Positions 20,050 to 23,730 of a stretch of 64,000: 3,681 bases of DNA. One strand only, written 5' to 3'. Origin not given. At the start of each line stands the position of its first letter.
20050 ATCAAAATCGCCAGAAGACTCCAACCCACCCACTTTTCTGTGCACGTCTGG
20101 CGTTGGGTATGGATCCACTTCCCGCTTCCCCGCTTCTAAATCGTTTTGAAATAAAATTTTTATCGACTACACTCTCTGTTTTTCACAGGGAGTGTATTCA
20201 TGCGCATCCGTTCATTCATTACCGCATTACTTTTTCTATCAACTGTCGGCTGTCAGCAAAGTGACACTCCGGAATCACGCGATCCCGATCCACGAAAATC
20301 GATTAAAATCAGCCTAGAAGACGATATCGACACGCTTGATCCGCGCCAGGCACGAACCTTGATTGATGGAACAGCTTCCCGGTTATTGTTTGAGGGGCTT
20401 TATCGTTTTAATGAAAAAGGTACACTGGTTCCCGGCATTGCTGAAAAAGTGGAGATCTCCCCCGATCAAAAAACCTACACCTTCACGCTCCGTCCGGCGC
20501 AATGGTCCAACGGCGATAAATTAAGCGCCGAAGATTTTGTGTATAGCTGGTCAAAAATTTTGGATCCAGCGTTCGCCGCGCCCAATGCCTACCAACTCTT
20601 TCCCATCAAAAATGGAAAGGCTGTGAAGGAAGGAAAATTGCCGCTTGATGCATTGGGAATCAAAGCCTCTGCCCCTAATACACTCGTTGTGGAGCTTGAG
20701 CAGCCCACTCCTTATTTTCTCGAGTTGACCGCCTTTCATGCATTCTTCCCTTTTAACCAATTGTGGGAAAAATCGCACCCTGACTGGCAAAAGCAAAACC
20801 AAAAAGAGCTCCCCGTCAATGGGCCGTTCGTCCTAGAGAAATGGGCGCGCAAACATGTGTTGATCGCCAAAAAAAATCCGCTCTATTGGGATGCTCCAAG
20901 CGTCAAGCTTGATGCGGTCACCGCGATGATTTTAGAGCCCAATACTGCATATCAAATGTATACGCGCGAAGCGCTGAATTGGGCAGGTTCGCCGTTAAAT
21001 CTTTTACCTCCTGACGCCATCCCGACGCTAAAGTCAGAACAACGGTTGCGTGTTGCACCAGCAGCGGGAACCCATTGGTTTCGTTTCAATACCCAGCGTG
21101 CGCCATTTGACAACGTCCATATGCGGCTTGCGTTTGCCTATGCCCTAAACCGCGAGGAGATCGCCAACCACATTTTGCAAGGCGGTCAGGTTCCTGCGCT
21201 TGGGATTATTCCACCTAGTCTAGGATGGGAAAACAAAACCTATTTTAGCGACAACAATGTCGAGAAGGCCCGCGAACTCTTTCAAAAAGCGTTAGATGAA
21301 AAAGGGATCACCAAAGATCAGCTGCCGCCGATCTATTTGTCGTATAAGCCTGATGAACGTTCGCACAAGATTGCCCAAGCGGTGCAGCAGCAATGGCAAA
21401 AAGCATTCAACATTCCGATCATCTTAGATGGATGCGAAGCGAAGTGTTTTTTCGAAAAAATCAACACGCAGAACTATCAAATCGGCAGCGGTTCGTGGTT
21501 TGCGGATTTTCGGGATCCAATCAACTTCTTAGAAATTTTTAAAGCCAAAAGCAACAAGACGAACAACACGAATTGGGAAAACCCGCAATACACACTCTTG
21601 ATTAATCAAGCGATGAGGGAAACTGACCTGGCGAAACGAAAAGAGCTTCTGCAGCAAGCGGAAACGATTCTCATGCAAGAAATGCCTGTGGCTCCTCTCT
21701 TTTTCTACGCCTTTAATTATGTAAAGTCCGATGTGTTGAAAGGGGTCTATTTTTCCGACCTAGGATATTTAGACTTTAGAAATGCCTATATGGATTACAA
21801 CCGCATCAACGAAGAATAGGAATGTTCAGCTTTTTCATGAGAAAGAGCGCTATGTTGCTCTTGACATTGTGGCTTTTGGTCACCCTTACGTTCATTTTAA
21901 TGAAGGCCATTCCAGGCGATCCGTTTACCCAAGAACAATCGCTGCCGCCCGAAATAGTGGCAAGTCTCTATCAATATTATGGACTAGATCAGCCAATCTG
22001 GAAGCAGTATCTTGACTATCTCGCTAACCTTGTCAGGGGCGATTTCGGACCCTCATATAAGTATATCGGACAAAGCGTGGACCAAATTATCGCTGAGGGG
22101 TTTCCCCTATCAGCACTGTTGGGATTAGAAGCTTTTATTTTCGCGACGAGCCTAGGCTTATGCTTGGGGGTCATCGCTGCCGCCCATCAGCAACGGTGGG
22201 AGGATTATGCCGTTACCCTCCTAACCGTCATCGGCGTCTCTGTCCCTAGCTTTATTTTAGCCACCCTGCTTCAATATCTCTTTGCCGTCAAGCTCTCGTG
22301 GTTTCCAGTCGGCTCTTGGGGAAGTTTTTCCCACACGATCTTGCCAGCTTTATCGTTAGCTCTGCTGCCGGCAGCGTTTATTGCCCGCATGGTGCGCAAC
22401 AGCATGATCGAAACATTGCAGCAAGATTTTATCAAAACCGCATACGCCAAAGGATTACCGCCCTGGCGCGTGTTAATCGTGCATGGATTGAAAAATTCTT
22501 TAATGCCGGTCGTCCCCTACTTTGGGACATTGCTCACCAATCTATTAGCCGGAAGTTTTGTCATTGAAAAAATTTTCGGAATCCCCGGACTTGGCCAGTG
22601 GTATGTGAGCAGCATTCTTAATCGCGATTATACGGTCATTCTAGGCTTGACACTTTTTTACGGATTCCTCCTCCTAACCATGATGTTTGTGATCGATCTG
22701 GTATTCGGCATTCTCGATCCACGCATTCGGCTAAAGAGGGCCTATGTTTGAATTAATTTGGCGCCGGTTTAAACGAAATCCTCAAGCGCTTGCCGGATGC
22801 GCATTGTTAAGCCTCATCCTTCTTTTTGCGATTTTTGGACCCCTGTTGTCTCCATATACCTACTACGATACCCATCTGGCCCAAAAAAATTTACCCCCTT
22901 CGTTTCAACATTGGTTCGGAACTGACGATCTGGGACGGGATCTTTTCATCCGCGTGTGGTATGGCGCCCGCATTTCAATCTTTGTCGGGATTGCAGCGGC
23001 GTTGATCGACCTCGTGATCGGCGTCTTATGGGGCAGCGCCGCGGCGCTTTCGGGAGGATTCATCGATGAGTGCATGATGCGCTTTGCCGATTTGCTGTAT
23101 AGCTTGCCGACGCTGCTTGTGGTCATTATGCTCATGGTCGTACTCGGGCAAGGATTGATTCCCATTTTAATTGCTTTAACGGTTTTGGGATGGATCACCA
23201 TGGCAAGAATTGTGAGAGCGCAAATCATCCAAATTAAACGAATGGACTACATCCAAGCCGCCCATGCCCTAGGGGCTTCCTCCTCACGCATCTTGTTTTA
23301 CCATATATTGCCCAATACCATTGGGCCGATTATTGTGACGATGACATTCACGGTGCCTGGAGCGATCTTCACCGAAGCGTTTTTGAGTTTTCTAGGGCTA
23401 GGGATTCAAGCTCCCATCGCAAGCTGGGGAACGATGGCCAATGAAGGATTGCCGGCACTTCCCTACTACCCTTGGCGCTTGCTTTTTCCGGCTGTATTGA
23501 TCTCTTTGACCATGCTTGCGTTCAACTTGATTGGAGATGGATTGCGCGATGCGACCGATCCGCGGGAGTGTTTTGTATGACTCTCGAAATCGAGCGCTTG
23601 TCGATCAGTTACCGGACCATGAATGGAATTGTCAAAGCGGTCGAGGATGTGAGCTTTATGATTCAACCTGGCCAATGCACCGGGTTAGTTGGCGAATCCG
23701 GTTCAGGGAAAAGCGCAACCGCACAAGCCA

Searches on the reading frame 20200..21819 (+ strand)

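Call 14: search_protein_families(library=pfam, proteins=[window:20200-21819:+], max_evalue=0.001)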
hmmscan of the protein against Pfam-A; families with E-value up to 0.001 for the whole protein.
window:20200-21819:+ (539 aa): 1 family
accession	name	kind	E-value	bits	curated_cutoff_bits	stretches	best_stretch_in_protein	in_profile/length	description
PF00496.27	SBP_bac_5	-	6.6e-74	249.7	32.4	1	75-454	1-367/368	Bacterial extracellular solute-binding proteins, family 5 Middle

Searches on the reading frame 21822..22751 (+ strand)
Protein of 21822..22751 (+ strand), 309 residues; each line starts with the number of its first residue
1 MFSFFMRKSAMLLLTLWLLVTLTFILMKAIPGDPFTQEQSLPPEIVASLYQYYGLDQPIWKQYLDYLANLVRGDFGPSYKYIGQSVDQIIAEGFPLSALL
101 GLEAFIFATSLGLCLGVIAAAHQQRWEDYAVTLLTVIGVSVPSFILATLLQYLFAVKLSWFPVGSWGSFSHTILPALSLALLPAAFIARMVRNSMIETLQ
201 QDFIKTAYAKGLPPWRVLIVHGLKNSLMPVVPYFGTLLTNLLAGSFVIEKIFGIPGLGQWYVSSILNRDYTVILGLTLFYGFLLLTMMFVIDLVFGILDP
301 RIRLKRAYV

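Call 14: search_protein_families(library=pfam, proteins=[window:21822-22751:+], max_evalue=0.001)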
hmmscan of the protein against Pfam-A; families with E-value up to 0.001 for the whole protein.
window:21822-22751:+ (309 aa): 2 families
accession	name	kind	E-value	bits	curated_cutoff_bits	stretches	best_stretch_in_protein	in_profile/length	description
PF00528.27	BPD_transp_1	-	2.8e-39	135.2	26.4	1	112-303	1-183/184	Binding-protein-dependent transport system inner membrane component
PF19300.4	BPD_transp_1_N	-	3.3e-09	37.4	23.8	1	1-73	1-75/114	Binding-prot-dependent transport system membrane comp, N-term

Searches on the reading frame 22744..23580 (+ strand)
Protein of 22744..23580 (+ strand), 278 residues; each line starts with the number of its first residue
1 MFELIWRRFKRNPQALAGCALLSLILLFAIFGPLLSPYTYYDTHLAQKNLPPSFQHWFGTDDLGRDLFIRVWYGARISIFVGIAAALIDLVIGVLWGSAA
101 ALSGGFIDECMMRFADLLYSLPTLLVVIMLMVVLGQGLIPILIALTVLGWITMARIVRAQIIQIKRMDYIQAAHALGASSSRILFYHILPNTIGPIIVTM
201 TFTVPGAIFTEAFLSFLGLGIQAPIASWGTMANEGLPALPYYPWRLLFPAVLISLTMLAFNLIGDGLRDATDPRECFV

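Call 14: search_protein_families(library=pfam, proteins=[window:22744-23580:+], max_evalue=0.001)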
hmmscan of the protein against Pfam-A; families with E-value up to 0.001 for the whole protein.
window:22744-23580:+ (278 aa): 2 families
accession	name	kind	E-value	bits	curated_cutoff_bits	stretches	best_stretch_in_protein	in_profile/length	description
PF00528.27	BPD_transp_1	-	3.1e-36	125.3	26.4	1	93-274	1-181/184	Binding-protein-dependent transport system inner membrane component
PF12911.12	OppC_N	-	5e-18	65.2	23.9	1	2-52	3-53/53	N-terminal TM domain of oligopeptide transport permease C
